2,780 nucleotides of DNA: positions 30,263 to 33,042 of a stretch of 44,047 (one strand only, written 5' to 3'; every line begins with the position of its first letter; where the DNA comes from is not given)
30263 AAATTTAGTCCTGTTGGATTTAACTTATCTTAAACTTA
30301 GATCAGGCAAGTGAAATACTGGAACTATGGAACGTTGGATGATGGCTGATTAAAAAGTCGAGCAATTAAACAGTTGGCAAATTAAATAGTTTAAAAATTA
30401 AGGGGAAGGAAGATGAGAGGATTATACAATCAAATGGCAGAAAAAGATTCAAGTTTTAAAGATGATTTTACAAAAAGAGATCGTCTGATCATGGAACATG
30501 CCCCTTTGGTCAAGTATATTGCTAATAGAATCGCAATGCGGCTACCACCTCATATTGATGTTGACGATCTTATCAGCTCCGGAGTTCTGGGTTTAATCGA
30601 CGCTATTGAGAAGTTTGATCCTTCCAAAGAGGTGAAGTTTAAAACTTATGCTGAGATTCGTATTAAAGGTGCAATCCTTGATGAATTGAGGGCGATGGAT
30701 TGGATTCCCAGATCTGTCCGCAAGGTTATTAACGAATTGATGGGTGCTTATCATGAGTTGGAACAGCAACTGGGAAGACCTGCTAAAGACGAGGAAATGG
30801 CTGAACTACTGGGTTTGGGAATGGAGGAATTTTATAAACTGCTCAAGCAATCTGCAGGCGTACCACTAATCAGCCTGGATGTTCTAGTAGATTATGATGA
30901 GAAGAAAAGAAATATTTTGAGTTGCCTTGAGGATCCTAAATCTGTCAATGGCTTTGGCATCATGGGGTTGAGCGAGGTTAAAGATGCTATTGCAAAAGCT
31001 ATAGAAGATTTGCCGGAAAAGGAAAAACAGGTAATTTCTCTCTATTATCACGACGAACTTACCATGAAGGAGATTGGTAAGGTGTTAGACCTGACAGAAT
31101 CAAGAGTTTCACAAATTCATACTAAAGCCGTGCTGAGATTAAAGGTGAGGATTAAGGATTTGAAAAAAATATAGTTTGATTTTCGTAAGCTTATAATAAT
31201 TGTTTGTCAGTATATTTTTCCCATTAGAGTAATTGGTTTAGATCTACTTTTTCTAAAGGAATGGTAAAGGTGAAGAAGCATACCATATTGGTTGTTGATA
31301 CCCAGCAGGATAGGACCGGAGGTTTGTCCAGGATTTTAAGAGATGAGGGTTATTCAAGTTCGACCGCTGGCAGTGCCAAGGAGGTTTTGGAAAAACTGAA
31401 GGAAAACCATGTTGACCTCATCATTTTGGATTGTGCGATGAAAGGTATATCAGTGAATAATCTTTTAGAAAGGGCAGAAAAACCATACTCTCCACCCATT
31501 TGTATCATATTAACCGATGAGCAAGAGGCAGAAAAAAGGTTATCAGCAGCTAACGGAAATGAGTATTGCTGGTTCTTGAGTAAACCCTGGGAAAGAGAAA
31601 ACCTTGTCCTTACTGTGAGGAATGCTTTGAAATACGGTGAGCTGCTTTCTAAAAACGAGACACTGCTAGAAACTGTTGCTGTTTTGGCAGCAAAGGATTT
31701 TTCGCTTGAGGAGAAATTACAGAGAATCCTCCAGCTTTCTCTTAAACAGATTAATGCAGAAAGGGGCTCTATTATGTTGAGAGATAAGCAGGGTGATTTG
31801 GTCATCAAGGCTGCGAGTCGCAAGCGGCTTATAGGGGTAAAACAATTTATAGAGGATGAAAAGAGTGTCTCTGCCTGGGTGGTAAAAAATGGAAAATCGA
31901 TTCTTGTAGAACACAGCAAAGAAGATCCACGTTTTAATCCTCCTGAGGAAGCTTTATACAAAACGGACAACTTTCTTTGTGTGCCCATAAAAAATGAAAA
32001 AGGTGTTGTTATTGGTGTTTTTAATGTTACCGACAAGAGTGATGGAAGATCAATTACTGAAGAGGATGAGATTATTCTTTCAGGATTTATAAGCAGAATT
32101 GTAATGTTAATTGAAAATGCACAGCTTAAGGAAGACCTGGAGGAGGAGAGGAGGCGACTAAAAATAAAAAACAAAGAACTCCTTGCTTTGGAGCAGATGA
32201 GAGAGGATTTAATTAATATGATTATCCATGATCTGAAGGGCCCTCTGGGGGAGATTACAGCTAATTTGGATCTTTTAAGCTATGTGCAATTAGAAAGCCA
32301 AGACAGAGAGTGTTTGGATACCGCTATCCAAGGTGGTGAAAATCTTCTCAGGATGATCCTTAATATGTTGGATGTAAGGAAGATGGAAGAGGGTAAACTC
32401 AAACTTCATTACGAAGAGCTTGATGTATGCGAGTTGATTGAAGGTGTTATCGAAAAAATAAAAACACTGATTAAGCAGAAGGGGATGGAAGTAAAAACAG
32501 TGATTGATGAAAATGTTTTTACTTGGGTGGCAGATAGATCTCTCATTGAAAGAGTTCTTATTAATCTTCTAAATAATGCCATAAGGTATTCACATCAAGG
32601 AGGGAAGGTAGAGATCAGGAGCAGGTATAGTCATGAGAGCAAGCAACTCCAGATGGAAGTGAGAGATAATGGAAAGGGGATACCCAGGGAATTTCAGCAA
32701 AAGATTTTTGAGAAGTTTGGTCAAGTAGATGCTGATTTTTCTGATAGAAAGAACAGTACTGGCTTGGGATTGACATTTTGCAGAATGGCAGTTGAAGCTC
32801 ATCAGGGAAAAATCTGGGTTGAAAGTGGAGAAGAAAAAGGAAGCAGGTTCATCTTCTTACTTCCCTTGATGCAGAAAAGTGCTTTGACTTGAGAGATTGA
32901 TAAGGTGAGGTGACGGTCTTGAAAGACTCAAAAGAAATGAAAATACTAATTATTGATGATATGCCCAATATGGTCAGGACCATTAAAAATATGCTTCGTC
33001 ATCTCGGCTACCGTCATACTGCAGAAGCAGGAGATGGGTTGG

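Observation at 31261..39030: Nine-gene accessory block between fliA and flgF: candidate undescribed flagellar motor/export signalling module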

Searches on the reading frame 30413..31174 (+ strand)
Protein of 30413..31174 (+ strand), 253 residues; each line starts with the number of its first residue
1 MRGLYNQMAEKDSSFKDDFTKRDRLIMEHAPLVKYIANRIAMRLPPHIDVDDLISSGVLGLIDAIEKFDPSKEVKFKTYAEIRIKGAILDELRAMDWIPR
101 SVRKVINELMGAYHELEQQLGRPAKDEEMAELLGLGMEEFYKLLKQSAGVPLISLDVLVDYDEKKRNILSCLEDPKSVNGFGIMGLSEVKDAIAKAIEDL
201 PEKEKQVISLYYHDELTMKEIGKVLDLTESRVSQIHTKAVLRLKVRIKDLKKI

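Call 4: search_protein_families(library=pfam, proteins=[window:30413-31174:+], max_evalue=0.01)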
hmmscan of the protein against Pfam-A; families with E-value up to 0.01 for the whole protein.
window:30413-31174:+ (253 aa): 5 families
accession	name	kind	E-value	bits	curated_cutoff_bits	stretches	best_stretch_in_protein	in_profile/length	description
PF04545.22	Sigma70_r4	-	1.7e-17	63.1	24.1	1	196-244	1-49/50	Sigma-70, region 4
PF04542.20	Sigma70_r2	-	3.8e-17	62.3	24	1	25-97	1-70/71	Sigma-70 region 2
PF04539.22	Sigma70_r3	-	4.4e-09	36.8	25.3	1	106-164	3-61/78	Sigma-70 region 3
PF08281.18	Sigma70_r4_2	-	2.5e-08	33.8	25.7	1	191-242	2-53/54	Sigma-70, region 4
PF04297.20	UPF0122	-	0.0064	17.2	22.7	0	200-235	18-53/101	Putative helix-turn-helix protein, YlxM / p13 like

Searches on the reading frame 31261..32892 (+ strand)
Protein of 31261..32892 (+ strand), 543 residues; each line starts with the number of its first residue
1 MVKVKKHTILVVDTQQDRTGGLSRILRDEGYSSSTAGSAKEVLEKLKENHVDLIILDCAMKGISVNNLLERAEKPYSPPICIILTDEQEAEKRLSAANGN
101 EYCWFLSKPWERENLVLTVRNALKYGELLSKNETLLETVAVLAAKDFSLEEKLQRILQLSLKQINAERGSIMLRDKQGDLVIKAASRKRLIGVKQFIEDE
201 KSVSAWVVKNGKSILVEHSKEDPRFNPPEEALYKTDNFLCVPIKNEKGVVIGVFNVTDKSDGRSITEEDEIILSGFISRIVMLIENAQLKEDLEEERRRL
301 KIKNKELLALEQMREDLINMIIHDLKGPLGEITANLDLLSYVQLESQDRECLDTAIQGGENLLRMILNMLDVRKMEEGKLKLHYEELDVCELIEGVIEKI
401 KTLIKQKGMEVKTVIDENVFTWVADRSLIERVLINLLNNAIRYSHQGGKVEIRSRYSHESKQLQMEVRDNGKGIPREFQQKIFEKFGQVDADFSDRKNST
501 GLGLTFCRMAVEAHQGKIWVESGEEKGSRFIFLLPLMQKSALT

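Call 4: search_protein_families(library=pfam, proteins=[window:31261-32892:+], max_evalue=0.01)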
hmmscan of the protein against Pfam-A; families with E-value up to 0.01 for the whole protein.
window:31261-32892:+ (543 aa): 7 families
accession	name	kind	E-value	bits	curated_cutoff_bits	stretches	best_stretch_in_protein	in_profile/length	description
PF02518.31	HATPase_c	-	2.9e-28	99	26.4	1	425-536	2-109/111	Histidine kinase-, DNA gyrase B-, and HSP90-like ATPase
PF00072.30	Response_reg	-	2.8e-15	56.9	30.2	1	9-119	1-110/111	Response regulator receiver domain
PF13185.12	GAF_2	-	2.9e-13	50.6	28.6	1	148-281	3-132/136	GAF domain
PF01590.32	GAF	-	5.3e-13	50.1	22.4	1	149-277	2-126/133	GAF domain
PF13492.12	GAF_3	-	3.2e-08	34.5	27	1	148-286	1-129/129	GAF domain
PF00512.31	HisKA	-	4.8e-07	30.2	26.9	1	314-378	2-66/66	His Kinase A (phospho-acceptor) domain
PF13581.12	HATPase_c_2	-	2.7e-05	24.6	27.4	1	436-513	39-111/127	Histidine kinase-like ATPase domain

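Call 6: search_protein_families(library=ncbifam, proteins=[window:31261-32892:+], max_evalue=0.01)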
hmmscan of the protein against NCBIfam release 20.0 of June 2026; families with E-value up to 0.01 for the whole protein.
window:31261-32892:+ (543 aa): 122 families (the best 25 are shown)
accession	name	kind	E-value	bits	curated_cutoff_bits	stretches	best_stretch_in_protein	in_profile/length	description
TIGR02956.1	TMAO_torS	equivalog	3.4e-48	164.5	676.5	2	322-540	472-686/967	TMAO reductase system sensor histidine kinase/response regulator TorS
NF006800.0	PRK09303.1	equivalog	7.6e-48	163.4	342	1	291-539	128-380/383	histidine kinase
NF046044.1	PnpS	equivalog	4.9e-46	157.5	400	1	307-535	163-390/390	two-component system histidine kinase PnpS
NF047874.1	MASE3_PAS_HK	subfamily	1.1e-45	156.6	560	1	281-537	369-626/655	MASE3 domain-containing sensor histidine kinase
NF011874.0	PRK15347.1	equivalog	2.9e-44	151.3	852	2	311-539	395-617/921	two component system sensor kinase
NF033092.0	HK_WalK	equivalog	7e-43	147.1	725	1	310-536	368-594/594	cell wall metabolism sensor histidine kinase WalK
NF038297.2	hybrid_HK_HrmK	equivalog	1.1e-40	140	725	1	275-541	196-462/607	hybrid histidine kinase/response regulator HrmK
TIGR02966.1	phoR_proteo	equivalog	1e-39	136.5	334.2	1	306-533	106-332/333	phosphate regulon sensor histidine kinase PhoR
NF008099.0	PRK10841.1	equivalog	5.2e-37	127.1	920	2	319-540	475-694/949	two-component system sensor histidine kinase RcsC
NF041832.1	near_NosP_CTERM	subfamily_domain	8e-37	127.2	400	2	320-540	13-229/370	NahK/ErcS family hybrid sensor histidine kinase/response regulator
NF007793.0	PRK10490.1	equivalog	9.7e-37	126.4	1123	1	251-540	609-886/895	two-component system sensor histidine kinase KdpD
NF008318.0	PRK11107.1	equivalog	2.1e-36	125.4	890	1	310-539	289-521/920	two-component sensor histidine kinase BarA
NF033091.0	HK_VanS_ACDEFG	equivalog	3.4e-36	124.8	400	1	279-526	39-285/293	vancomycin resistance histidine kinase VanS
NF041880.1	EPS_EpsF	equivalog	3.5e-36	124.7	900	1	306-535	266-492/492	response regulator EpsF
NF047465.1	hybrid_HK_LvrA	exception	7.9e-36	123.4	1200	1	288-536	176-422/819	hybrid histidine kinase/response regulator LvrA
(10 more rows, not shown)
